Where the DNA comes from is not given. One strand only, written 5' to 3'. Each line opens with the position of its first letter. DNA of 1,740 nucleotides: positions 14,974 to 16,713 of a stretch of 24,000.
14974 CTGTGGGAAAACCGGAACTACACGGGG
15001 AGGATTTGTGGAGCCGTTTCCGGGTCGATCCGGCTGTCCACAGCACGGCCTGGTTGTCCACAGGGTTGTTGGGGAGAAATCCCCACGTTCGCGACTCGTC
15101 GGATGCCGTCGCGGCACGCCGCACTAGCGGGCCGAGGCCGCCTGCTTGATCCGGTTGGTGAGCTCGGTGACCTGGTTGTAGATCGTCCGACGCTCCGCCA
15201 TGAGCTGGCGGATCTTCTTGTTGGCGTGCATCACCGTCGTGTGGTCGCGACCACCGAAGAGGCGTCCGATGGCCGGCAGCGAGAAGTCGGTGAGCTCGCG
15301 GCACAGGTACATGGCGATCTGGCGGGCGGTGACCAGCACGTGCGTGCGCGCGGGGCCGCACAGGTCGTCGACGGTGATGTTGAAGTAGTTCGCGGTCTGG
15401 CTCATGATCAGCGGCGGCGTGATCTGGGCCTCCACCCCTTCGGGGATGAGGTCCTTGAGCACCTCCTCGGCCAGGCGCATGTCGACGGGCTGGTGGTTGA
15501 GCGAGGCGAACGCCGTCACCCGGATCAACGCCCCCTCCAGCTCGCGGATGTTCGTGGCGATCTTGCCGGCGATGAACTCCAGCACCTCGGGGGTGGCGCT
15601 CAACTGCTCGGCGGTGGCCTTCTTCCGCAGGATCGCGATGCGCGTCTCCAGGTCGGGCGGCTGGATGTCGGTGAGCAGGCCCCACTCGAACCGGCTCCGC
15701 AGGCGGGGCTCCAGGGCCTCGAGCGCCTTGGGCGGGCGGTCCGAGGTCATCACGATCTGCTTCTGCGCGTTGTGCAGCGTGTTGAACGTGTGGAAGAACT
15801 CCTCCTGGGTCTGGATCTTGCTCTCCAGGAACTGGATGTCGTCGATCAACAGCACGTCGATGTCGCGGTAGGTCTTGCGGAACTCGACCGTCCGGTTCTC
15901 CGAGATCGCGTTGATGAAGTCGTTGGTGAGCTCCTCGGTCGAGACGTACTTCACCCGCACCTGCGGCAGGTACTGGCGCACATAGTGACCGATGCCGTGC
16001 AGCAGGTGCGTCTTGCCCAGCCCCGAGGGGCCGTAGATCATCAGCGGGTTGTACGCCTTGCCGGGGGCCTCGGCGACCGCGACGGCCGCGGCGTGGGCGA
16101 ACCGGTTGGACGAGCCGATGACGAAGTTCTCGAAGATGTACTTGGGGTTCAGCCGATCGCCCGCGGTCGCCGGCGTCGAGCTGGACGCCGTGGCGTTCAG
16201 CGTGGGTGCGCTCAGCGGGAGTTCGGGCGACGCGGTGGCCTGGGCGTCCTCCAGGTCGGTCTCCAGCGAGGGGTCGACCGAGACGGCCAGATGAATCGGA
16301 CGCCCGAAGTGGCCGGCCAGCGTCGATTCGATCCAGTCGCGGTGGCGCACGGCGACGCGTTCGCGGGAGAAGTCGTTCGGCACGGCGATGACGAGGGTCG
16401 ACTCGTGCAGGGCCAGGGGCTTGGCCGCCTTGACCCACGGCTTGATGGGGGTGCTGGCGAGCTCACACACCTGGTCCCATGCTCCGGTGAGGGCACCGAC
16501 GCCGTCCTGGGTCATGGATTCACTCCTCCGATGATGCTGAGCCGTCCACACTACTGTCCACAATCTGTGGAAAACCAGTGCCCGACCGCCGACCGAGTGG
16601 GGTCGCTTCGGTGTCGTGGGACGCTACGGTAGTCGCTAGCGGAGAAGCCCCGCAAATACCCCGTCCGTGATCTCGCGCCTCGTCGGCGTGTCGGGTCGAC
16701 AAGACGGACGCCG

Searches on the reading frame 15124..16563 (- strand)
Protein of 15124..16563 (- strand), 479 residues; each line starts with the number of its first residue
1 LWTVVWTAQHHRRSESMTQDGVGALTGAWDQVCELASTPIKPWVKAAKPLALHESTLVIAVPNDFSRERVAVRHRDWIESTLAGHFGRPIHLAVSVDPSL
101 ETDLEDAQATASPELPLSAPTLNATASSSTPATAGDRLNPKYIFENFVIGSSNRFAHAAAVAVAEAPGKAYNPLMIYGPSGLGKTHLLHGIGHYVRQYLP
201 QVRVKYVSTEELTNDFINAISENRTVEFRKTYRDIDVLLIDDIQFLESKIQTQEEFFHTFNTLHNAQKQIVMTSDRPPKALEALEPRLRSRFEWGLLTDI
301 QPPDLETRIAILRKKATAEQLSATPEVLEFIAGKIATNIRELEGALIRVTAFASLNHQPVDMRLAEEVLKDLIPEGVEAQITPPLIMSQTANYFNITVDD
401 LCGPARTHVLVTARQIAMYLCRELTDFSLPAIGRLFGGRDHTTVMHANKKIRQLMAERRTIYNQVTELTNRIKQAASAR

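Call 7: search_protein_families(library=pfam, proteins=[window:15124-16563:-], max_evalue=0.001)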
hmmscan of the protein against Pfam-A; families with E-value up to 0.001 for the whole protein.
window:15124-16563:- (479 aa): 9 families
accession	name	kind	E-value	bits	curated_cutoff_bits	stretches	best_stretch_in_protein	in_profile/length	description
PF00308.24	Bac_DnaA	-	1.2e-72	243.9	23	1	138-299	1-162/162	Bacterial DnaA ATPAse domain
PF08299.17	Bac_DnaA_C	-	5.1e-29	100.5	31.5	1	385-451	3-69/69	Bacterial dnaA protein helix-turn-helix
PF01695.23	IstB_IS21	-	1.4e-08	35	24.1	1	174-277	95-195/238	IstB-like ATP binding protein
PF00004.35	AAA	-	2.1e-07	31.9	21.2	1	175-293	2-128/131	ATPase family associated with various cellular activities (AAA)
PF13401.12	AAA_22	-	4.2e-05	24.3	27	0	174-270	8-116/130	AAA domain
PF00910.28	RNA_helicase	-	0.00029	21.7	21.5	1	175-271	2-82/105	RNA helicase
PF13173.12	AAA_14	-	0.00055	20.4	27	1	172-275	3-98/129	AAA domain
PF11638.13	DnaA_N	-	0.00069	19.7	24.6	0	40-82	20-63/65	DnaA N-terminal domain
PF13191.12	AAA_16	-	0.00081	20.4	32.6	0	169-232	24-94/167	AAA ATPase domain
